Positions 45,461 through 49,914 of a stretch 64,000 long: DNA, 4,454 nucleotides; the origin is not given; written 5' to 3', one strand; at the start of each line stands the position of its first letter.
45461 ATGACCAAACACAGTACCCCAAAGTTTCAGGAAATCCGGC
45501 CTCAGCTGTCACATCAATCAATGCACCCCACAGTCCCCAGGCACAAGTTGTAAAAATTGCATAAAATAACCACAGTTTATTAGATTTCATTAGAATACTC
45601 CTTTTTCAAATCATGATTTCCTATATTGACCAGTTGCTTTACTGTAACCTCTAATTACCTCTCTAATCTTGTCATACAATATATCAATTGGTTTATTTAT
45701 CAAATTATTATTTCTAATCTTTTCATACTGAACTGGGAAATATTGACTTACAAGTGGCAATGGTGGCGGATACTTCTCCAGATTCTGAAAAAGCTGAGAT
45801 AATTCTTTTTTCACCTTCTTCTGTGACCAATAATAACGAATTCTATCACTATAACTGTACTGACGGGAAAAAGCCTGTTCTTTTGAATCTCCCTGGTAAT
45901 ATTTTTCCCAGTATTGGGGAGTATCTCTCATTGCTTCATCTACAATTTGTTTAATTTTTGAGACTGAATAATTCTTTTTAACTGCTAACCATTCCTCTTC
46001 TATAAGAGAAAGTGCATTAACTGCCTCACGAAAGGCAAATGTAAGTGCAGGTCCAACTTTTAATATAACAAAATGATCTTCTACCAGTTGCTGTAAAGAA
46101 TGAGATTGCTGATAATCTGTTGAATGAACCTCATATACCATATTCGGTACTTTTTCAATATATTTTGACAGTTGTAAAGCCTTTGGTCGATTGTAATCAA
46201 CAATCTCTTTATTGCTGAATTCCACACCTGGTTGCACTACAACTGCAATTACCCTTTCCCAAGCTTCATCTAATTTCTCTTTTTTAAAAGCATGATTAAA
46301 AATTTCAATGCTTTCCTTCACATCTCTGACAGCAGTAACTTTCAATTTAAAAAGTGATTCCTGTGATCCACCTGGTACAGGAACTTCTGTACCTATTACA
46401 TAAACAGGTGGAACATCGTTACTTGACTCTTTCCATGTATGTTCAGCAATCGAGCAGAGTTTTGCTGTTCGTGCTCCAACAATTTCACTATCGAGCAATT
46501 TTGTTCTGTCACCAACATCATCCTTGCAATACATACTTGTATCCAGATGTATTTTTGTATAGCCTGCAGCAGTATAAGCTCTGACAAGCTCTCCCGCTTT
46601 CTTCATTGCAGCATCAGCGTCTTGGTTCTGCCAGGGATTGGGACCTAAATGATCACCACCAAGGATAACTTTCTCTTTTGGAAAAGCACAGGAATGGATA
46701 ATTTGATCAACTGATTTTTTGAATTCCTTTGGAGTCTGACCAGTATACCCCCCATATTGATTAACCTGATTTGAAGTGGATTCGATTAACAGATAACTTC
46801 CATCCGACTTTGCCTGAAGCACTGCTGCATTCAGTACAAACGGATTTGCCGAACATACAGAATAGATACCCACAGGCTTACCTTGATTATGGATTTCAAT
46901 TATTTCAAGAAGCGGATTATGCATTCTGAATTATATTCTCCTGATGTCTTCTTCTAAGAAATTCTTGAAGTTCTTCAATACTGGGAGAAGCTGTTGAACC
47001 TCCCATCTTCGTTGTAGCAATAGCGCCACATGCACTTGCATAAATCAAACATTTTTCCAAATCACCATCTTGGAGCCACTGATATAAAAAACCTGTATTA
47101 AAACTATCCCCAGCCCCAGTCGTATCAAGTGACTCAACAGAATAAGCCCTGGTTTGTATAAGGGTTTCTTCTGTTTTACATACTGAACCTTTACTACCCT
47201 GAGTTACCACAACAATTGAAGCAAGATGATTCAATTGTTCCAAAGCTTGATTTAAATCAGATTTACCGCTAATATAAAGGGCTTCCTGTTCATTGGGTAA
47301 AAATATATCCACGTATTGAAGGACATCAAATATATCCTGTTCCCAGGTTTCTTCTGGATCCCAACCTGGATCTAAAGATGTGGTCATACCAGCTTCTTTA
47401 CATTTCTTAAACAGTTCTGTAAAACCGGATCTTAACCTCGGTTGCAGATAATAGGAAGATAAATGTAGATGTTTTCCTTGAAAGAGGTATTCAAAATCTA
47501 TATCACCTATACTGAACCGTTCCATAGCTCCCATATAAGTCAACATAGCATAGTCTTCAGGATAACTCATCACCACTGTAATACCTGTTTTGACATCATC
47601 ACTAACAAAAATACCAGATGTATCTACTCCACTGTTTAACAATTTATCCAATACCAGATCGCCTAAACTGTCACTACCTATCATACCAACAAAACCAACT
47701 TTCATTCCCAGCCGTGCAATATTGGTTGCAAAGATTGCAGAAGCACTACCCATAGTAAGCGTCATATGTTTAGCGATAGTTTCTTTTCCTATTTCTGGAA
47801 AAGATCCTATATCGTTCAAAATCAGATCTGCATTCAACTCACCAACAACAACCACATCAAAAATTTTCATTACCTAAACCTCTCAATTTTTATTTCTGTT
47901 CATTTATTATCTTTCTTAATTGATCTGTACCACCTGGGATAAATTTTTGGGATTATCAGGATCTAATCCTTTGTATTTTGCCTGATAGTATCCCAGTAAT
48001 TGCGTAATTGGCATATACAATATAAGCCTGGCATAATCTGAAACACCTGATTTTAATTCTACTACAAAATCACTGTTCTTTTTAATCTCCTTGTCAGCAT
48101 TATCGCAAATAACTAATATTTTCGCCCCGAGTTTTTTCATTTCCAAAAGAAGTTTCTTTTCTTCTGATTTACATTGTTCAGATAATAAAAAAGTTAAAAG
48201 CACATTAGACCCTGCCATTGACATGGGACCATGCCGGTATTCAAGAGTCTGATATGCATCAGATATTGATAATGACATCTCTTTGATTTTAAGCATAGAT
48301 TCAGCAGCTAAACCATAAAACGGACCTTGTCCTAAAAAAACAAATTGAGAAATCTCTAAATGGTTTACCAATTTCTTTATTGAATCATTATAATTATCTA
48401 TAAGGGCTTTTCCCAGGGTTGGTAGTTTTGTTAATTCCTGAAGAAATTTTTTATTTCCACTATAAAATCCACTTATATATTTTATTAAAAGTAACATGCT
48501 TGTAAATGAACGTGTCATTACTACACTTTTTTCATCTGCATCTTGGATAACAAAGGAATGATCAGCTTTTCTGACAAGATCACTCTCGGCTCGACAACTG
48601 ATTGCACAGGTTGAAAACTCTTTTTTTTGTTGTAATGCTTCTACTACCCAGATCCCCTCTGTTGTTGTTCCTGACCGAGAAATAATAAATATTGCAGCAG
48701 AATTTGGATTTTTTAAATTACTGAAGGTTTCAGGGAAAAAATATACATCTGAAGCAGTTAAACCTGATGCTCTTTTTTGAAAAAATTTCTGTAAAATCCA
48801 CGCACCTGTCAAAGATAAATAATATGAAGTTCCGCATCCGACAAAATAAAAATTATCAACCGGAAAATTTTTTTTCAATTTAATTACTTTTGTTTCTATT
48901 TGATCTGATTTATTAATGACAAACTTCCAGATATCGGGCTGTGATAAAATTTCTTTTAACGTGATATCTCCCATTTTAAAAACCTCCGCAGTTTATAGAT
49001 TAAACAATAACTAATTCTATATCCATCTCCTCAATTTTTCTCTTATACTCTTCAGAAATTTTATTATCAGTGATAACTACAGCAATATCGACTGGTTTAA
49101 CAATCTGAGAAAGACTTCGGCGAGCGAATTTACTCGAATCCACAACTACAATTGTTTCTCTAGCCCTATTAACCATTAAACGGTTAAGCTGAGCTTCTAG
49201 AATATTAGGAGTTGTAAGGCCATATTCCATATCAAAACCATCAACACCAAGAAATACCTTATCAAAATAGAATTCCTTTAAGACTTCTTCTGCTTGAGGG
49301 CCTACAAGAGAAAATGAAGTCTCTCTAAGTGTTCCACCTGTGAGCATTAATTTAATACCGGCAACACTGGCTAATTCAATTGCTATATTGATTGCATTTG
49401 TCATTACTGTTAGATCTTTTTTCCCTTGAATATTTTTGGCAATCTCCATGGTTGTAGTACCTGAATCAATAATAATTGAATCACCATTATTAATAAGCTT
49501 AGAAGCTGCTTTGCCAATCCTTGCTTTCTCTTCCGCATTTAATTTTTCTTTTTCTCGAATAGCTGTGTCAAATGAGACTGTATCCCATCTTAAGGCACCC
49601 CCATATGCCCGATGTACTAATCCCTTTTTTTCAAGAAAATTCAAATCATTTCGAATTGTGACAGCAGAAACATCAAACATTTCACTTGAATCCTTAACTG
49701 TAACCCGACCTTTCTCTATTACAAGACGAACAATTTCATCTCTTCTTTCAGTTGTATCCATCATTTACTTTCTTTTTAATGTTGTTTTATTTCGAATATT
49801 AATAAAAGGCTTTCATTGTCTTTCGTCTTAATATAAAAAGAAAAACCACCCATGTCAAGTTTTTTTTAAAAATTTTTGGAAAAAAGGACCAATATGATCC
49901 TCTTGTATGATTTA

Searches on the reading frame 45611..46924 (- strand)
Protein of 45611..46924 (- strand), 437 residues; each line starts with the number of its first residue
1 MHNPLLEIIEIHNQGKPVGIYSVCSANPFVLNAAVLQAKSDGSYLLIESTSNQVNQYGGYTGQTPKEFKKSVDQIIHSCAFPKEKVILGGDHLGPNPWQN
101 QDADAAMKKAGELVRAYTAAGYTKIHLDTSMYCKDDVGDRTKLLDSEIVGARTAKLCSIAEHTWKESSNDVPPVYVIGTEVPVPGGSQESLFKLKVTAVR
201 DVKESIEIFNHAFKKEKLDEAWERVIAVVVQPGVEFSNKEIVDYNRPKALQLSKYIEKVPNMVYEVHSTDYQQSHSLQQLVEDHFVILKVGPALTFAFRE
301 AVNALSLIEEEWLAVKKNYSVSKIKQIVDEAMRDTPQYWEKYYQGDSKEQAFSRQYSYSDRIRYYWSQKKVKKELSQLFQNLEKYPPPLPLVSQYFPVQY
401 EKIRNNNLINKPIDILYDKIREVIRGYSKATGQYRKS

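Call 7: search_protein_families(library=pfam, proteins=[window:45611-46924:-], max_evalue=0.001)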
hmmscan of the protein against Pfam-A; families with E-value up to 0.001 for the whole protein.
window:45611-46924:- (437 aa): 1 family
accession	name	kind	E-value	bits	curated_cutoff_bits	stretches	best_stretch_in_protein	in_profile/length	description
PF08013.17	GatZ_KbaZ-like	-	3.6e-179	596.3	26.7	1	5-431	1-419/420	D-tagatose-1,6-bisphosphate aldolase subunit GatZ/KbaZ-like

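Call 32: search_protein_families(library=ncbifam, proteins=[window:45611-46924:-], max_evalue=0.001)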
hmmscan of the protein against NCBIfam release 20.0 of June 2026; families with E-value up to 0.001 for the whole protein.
window:45611-46924:- (437 aa): 3 families
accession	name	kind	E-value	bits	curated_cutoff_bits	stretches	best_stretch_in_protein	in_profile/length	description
TIGR02810.1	agaZ_gatZ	equivalog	1.5e-170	567.7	568.8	1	7-431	2-419/420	D-tagatose-bisphosphate aldolase, class II, non-catalytic subunit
NF012002.0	PRK15458.1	equivalog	9.6e-162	538.9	707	1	4-432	3-424/428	tagatose-bisphosphate aldolase subunit KbaZ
NF011626.0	PRK15052.1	equivalog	2.1e-142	474.8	579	1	7-428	3-415/421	tagatose-bisphosphate aldolase subunit GatZ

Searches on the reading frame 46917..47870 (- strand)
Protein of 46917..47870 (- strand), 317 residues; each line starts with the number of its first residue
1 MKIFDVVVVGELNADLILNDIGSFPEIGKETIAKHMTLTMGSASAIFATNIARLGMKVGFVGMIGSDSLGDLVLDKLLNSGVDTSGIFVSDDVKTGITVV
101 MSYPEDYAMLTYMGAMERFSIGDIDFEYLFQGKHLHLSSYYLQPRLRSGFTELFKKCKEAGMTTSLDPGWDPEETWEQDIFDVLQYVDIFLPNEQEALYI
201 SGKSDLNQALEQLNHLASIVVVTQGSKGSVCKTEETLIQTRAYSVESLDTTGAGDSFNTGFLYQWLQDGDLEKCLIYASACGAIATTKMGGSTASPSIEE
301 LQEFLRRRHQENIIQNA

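Call 7: search_protein_families(library=pfam, proteins=[window:46917-47870:-], max_evalue=0.001)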
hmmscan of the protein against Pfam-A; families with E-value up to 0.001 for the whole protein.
window:46917-47870:- (317 aa): 1 family
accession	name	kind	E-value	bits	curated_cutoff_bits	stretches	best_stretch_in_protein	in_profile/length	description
PF00294.29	PfkB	-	2.6e-54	185.1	25.8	1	5-296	3-300/302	pfkB family carbohydrate kinase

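Call 32: search_protein_families(library=ncbifam, proteins=[window:46917-47870:-], max_evalue=0.001)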
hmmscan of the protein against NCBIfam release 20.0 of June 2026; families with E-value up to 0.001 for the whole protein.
window:46917-47870:- (317 aa): 23 families
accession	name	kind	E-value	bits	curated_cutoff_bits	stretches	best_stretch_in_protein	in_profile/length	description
TIGR04382.1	myo_inos_iolC_N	equivalog_domain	3.8e-46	157.8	300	1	4-305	2-309/309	5-dehydro-2-deoxygluconokinase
NF053626.1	RibKinHalex1628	equivalog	8.3e-45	153.5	330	1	5-306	3-292/293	ATP-dependent ribose-1-phosphate kinase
TIGR02152.1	D_ribokin_bact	equivalog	3.3e-44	151.4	299.65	1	6-302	1-297/298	ribokinase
NF041134.1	R1P_kin_Thcocales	equivalog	5.2e-40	137.7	500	1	4-304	1-281/291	ADP-dependent ribose-1-phosphate kinase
NF049991.1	TagKinase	equivalog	3.9e-37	127.7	420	1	6-308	10-318/321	tagatose kinase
NF008353.0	PRK11142.1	equivalog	4.5e-36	124.9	341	1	5-308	4-306/307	ribokinase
NF006957.1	PRK09434.1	equivalog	3e-34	118.9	450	1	39-301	25-302/302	fructokinase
NF040938.1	KDG_KDGal_kin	equivalog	2.8e-28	98.9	400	1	43-306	32-304/305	bifunctional 2-dehydro-3-deoxygluconokinase/2-dehydro-3-deoxygalactonokinase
NF047869.1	myo_kin_aldol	exception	9.1e-28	96.9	600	2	177-310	196-336/586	bifunctional 5-dehydro-2-deoxygluconokinase/5-dehydro-2-deoxyphosphogluconate aldolase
NF007321.0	PRK09813.1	equivalog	3.1e-23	82.6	247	1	47-284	30-253/261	fructoselysine 6-kinase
NF041332.1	KDG_KDGal_kin_Halo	equivalog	3.4e-23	82.6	440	1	33-313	25-318/320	bifunctional 2-dehydro-3-deoxygluconokinase/2-dehydro-3-deoxygalactonokinase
TIGR02198.1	rfaE_dom_I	equivalog_domain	3.8e-19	68.9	345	2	152-304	164-313/315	D-glycero-beta-D-manno-heptose-7-phosphate kinase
TIGR03168.1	1-PFK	subfamily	3.3e-18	65.6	216.4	1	190-301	180-298/305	hexose kinase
TIGR03828.1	pfkB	equivalog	1e-16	60.9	292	1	190-300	180-297/305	1-phosphofructokinase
NF041164.1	NucKinThplmales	equivalog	1.4e-16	60.6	450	1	9-281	7-267/295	nucleoside kinase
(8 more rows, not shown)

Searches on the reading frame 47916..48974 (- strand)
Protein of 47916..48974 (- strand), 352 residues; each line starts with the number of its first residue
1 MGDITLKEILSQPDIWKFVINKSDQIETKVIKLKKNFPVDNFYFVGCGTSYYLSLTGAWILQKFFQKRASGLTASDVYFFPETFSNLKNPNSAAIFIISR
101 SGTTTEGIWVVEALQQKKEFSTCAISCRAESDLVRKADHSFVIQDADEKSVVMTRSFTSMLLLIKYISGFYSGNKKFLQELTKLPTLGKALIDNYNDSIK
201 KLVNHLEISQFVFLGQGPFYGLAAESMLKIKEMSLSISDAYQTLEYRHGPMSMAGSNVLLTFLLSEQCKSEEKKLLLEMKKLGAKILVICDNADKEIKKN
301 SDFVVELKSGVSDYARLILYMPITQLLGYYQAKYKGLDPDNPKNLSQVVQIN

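Call 7: search_protein_families(library=pfam, proteins=[window:47916-48974:-], max_evalue=0.001)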
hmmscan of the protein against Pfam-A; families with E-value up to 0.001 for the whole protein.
window:47916-48974:- (352 aa): 1 family
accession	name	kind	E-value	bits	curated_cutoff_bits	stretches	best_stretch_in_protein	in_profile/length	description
PF01380.27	SIS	-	2.3e-24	86.1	25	2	41-164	7-125/131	SIS domain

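Call 32: search_protein_families(library=ncbifam, proteins=[window:47916-48974:-], max_evalue=0.001)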
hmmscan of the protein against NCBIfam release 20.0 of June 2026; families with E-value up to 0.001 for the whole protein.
window:47916-48974:- (352 aa): 9 families
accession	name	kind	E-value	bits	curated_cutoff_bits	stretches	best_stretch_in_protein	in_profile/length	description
NF041128.1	glucosaP_deam_GlmD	equivalog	3.4e-51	174.4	580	1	5-350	3-322/323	glucosamine-6-phosphate deaminase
NF001484.0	PRK00331.1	subfamily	8.5e-44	149.9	381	1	6-350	255-599/601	isomerizing glutamine--fructose-6-phosphate transaminase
TIGR01135.1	glmS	equivalog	2.2e-42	145.4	418.05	1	6-350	254-605/607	glutamine--fructose-6-phosphate transaminase (isomerizing)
TIGR02815.1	agaS_fam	subfamily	1.3e-27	96.8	529.2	1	5-348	5-360/372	putative sugar isomerase, AgaS family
NF046059.1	NagB_SO3506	equivalog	2e-18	66.8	430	1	84-350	79-328/330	glucosamine-6-phosphate deaminase NagB-II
NF008481.0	PRK11382.1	equivalog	2.5e-09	36.8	430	1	37-348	42-337/340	fructoselysine 6-phosphate deglycase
NF041755.1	RuMP_HxlAB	equivalog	0.00029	19.9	500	0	95-153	292-349/391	bifunctional 3-hexulose-6-phosphate synthase/6-phospho-3-hexuloisomerase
TIGR03127.2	RuMP_HxlB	equivalog_domain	0.00053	19.9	160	0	95-150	76-130/178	6-phospho-3-hexuloisomerase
NF050143.1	noursin_NorA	equivalog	0.00063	19.6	40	0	242-268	8-33/34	noursin family copper-binding tricyclic lanthipeptide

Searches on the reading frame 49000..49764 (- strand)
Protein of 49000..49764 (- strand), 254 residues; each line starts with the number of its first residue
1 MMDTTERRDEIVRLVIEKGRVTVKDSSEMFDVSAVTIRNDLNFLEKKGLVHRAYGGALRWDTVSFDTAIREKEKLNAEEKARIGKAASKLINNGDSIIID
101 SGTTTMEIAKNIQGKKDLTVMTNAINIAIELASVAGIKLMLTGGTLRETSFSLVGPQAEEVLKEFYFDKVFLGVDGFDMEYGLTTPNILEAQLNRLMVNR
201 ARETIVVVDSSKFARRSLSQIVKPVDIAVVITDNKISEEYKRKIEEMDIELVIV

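Call 7: search_protein_families(library=pfam, proteins=[window:49000-49764:-], max_evalue=0.001)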
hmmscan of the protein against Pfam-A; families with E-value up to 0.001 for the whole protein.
window:49000-49764:- (254 aa): 3 families
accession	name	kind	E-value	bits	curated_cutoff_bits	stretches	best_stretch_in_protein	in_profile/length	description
PF00455.28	DeoRC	-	7e-55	185.8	31.8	1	76-234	2-160/160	DeoR C terminal sensor domain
PF08220.18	HTH_DeoR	-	9.4e-17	61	21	1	7-60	1-54/57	DeoR-like helix-turn-helix domain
PF08279.18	HTH_11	-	0.0004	20.7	25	1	7-48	1-43/55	HTH domain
